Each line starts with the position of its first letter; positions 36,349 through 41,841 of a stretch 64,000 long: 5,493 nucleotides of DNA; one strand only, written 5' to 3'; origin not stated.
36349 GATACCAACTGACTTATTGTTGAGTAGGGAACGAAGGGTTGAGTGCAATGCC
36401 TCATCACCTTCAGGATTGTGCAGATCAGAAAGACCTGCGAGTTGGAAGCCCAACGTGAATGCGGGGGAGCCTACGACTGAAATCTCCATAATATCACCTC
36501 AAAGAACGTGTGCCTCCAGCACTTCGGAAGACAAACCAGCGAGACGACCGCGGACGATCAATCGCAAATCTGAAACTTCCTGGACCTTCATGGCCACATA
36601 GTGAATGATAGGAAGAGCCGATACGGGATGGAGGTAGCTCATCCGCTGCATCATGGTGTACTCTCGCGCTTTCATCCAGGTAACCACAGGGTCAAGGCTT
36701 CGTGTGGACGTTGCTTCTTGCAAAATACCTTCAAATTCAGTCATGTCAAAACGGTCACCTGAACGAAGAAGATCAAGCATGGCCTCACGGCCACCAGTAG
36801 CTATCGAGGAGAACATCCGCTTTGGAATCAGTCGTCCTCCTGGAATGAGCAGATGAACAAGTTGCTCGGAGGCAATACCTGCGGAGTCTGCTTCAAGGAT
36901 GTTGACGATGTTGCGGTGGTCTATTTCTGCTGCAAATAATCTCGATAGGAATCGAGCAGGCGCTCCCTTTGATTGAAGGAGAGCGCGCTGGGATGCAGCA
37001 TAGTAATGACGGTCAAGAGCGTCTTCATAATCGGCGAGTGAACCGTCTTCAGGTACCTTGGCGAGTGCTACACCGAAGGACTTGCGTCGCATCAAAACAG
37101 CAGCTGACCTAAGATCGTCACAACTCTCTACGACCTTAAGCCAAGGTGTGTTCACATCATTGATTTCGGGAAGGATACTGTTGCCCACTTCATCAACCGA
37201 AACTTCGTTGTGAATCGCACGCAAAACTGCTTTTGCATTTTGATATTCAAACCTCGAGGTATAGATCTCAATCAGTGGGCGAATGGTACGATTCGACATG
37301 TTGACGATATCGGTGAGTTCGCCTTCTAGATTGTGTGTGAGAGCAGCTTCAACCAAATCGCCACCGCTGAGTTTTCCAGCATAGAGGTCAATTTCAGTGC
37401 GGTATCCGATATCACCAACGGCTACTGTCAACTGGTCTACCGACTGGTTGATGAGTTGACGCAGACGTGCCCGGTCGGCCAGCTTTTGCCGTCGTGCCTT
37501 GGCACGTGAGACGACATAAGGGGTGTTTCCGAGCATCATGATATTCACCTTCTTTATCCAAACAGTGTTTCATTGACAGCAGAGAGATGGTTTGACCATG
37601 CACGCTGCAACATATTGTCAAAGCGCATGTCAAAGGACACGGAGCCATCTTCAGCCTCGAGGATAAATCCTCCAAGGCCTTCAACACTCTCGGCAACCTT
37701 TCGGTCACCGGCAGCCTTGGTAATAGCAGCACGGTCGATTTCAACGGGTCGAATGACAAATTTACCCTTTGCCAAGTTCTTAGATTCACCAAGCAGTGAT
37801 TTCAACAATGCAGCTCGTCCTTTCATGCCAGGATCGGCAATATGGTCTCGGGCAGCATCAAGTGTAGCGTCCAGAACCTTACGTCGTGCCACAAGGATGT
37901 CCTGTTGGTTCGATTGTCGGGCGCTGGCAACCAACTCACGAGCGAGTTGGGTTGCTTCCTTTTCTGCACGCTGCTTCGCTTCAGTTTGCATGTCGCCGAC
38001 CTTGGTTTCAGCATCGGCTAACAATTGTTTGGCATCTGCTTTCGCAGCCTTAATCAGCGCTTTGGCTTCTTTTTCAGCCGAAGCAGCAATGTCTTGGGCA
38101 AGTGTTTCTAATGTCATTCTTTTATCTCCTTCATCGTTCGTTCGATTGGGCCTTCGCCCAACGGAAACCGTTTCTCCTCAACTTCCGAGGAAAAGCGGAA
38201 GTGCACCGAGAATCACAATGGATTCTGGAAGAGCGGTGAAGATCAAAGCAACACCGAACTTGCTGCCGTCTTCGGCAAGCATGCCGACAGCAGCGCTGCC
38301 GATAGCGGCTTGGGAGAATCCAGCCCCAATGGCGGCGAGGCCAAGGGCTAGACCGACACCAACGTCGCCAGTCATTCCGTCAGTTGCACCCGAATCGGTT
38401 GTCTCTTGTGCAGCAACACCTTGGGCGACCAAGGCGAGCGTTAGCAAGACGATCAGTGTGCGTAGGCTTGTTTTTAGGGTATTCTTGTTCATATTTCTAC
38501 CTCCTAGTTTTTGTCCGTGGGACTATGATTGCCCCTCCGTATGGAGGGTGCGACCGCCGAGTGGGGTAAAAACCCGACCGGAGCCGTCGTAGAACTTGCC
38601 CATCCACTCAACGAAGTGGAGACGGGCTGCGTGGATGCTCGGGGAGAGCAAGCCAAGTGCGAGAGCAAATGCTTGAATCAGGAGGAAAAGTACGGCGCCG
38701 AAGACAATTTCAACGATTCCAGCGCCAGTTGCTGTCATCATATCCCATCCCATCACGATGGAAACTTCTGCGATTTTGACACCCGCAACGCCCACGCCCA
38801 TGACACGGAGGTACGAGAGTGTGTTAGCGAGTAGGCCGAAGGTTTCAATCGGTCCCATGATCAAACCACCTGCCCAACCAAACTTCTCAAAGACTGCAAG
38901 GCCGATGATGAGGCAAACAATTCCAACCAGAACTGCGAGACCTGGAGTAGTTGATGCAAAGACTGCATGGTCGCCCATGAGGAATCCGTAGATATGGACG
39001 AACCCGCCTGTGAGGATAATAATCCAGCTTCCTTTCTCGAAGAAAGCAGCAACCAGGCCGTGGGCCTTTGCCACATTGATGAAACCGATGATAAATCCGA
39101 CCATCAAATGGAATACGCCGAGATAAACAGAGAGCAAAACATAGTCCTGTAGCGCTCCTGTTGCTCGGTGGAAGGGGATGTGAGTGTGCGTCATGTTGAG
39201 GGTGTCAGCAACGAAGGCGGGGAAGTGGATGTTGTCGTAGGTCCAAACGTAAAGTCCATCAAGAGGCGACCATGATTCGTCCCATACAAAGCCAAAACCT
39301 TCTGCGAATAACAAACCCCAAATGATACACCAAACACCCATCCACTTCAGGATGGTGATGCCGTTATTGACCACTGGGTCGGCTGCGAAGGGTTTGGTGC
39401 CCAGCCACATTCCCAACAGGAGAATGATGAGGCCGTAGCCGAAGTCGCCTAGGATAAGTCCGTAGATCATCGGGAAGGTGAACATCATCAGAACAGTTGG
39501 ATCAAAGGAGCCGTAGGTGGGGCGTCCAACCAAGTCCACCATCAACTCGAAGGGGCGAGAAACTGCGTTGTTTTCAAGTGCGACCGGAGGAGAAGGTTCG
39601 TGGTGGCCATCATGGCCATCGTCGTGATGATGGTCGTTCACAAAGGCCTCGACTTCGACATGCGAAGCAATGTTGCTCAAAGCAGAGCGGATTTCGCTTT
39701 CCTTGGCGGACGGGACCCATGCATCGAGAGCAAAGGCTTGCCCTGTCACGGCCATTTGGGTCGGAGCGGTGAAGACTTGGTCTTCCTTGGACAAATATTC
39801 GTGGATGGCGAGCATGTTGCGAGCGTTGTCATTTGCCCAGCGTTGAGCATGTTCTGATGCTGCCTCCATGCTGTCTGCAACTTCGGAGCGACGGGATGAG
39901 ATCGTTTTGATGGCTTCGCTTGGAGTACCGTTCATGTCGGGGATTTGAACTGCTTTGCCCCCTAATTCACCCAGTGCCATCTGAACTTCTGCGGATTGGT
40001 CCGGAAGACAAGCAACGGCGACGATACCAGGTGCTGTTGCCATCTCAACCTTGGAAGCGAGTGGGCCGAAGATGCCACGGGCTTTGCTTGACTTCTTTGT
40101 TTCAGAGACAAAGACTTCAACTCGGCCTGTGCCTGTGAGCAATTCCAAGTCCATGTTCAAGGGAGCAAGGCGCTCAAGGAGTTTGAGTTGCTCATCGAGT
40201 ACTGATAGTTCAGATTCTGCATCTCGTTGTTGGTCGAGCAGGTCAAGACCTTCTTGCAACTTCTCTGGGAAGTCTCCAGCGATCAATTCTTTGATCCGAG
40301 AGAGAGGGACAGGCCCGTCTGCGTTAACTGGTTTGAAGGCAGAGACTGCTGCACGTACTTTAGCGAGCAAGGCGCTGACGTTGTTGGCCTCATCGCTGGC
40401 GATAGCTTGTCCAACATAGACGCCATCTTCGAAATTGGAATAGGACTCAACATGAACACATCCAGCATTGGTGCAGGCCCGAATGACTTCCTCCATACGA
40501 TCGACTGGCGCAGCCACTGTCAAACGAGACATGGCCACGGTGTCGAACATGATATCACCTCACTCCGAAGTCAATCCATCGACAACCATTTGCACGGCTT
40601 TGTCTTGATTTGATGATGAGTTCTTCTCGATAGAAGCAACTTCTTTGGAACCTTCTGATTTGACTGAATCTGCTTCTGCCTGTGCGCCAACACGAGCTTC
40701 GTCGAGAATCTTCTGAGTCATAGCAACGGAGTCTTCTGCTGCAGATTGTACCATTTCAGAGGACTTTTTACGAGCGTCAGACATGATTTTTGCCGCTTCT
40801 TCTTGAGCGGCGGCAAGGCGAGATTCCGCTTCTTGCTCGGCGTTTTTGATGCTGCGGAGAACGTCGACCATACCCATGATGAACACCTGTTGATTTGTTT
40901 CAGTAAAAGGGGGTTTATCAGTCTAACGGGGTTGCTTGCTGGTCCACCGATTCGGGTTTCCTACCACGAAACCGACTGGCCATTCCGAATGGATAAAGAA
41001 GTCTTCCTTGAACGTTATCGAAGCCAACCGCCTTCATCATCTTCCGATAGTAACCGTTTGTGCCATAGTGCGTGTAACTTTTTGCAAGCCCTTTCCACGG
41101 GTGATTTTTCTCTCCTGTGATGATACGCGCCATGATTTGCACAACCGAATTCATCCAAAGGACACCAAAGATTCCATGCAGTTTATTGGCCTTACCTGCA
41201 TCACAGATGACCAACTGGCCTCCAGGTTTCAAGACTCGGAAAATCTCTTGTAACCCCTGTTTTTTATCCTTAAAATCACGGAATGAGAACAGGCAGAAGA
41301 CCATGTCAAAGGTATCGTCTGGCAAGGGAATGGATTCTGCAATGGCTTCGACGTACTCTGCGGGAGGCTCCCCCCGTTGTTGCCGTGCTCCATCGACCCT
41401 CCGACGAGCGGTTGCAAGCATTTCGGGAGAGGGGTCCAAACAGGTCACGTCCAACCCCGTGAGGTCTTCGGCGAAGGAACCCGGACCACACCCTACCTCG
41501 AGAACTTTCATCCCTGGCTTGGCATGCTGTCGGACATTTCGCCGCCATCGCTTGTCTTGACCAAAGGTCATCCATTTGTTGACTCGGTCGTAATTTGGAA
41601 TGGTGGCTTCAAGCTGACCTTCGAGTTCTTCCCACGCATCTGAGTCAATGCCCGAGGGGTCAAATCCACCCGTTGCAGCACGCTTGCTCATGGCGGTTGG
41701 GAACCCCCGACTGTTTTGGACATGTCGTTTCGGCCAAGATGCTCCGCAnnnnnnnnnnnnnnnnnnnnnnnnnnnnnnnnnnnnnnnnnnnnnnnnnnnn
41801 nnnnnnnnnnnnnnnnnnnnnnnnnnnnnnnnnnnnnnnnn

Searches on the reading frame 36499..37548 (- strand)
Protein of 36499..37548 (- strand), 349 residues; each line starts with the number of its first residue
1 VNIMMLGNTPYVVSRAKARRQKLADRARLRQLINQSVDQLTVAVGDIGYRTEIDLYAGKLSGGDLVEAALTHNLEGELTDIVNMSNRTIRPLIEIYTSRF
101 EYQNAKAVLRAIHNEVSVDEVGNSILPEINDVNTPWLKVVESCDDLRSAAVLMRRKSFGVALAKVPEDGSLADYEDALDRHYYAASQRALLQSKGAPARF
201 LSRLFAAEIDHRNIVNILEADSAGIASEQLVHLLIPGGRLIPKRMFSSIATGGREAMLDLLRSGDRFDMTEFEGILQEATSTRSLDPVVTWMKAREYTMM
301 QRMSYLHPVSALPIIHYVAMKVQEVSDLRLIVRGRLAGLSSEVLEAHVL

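Call 10: search_protein_families(library=pfam, proteins=[window:36499-37548:-], max_evalue=0.001)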
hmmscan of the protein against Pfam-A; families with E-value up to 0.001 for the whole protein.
window:36499-37548:- (349 aa): 1 family
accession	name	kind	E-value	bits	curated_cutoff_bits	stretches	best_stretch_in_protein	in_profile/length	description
PF01992.21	vATP-synt_AC39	-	4.8e-43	148.2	29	1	13-345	2-337/339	ATP synthase (C/AC39) subunit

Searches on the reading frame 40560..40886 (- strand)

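Call 10: search_protein_families(library=pfam, proteins=[window:40560-40886:-], max_evalue=0.001)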
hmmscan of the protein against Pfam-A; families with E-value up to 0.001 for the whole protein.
window:40560-40886:- (108 aa): 1 family
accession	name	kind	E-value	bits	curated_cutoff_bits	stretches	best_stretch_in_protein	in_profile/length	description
PF16999.10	V-ATPase_G_2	-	4.8e-07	30.8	28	1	11-83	19-91/104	Vacuolar (H+)-ATPase G subunit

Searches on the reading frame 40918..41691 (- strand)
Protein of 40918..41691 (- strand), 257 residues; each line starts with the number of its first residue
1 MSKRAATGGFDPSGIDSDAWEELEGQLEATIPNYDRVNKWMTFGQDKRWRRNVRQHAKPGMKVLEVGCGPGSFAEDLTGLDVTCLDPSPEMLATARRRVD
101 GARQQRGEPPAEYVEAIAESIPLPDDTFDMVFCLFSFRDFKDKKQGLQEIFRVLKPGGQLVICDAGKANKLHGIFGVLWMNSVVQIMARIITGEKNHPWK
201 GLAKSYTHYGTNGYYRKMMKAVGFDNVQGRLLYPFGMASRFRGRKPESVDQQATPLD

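Call 3: search_protein_families(library=pfam, proteins=[window:40918-41691:-], max_evalue=1)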
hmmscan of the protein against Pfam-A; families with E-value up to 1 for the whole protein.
window:40918-41691:- (257 aa): 17 families
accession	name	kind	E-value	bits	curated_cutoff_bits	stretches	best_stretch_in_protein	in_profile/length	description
PF01209.24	Ubie_methyltran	-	3e-29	102.4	20.1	1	31-231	17-220/233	ubiE/COQ5 methyltransferase family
PF08241.18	Methyltransf_11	-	5.3e-25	88.3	21.2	1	64-162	1-95/95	Methyltransferase domain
PF13649.12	Methyltransf_25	-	2.9e-21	76.4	27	1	63-158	1-97/97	Methyltransferase domain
PF08242.18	Methyltransf_12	-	3.5e-17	63.4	30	1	64-160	1-98/98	Methyltransferase domain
PF13847.12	Methyltransf_31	-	3e-16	59.8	27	1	58-168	2-115/145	Methyltransferase domain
PF13489.12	Methyltransf_23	-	4.1e-14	53.1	27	1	47-228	7-163/164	Methyltransferase domain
PF03141.22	Methyltransf_29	-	1.4e-05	24.4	23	1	62-163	120-218/506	Putative S-adenosyl-L-methionine-dependent methyltransferase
PF20922.3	Anamorsin_N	-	2.2e-05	24.6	27.1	1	86-165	11-90/163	Anamorsin, N-terminal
PF05148.21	Methyltransf_8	-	0.0001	22.7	27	1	119-164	114-158/219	Hypothetical methyltransferase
PF02353.26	CMAS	-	0.009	15.8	27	1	55-106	58-112/273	Mycolic acid cyclopropane synthetase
PF05401.17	NodS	-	0.024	14.9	24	1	61-164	45-146/201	Nodulation protein S (NodS)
PF14333.11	DUF4389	-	0.025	14.9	25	1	177-209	24-56/76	Domain of unknown function (DUF4389)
PF01739.24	CheR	-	0.038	13.8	27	1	125-172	134-183/195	CheR methyltransferase, SAM binding domain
PF16803.11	DRE2_N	-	0.049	14.3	23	1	119-165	42-92/130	Fe-S cluster assembly protein DRE2 N-terminus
PF07021.18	MetW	-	0.13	12.3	21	1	52-77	6-31/193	Methionine biosynthesis protein MetW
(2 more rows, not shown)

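Call 4: search_protein_families(library=ncbifam, proteins=[window:40918-41691:-], max_evalue=1)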
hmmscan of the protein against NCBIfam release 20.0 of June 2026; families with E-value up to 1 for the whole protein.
window:40918-41691:- (257 aa): 48 families (the best 25 are shown)
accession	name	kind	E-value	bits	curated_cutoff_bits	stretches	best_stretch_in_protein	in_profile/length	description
TIGR01934.1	MenG_MenH_UbiE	subfamily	7.2e-37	126.8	158.35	1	32-232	10-211/223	ubiquinone/menaquinone biosynthesis methyltransferase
NF001244.0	PRK00216.1-5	equivalog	8.8e-34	116.8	216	1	32-232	19-223/236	bifunctional demethylmenaquinone methyltransferase/2-methoxy-6-polyprenyl-1,4-benzoquinol methylase UbiE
NF043040.1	corrin_prot_MT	hypoth_equivalog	2.4e-29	102.3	180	1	27-217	8-202/216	corrinoid protein-associated methyltransferase CpaM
NF001241.0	PRK00216.1-2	equivalog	4.1e-25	88.8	327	1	32-243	22-227/231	demethylmenaquinone methyltransferase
NF001242.0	PRK00216.1-3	equivalog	1.9e-23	83.2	351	1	32-230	39-243/258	bifunctional demethylmenaquinone methyltransferase/2-methoxy-6-polyprenyl-1,4-benzoquinol methylase UbiE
NF001243.0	PRK00216.1-4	equivalog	1.9e-22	79.8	235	1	28-247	14-235/237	demethylmenaquinone methyltransferase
NF001240.0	PRK00216.1-1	equivalog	5.6e-22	78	378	1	31-229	33-235/251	bifunctional demethylmenaquinone methyltransferase/2-methoxy-6-polyprenyl-1,4-benzoquinol methylase UbiE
TIGR02752.1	MenG_heptapren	equivalog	6.7e-21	74.9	419.85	1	27-241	11-227/231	demethylmenaquinone methyltransferase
NF052510.1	methyltran_MpqE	exception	4.6e-19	68.7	335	1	31-229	16-219/234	methyl-plastoquinone biosynthesis methyltransferase MpqE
NF045667.1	MTase_DVU1556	equivalog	1e-17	64.3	155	1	57-171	20-128/213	DVU_1556 family methyltransferase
NF004452.0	PRK05785.1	equivalog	8.5e-16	58.1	207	1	19-220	7-201/228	hypothetical protein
NF041537.1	ArsM_AhpD_UU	exception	2.2e-15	56.3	510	1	58-166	75-184/345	arsenite methyltransferase/AhpD domain selenoprotein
NF047649.1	MTase_UXPK_star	exception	1.7e-13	50.3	460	1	57-165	75-184/283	methyltransferase/UXPK-star double selenoprotein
TIGR02072.1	BioC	equivalog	1.1e-12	48.3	184.95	1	61-168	36-138/244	malonyl-ACP O-methyltransferase BioC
NF007610.0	PRK10258.1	equivalog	1.4e-12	47.5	342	1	61-161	44-137/251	malonyl-ACP O-methyltransferase BioC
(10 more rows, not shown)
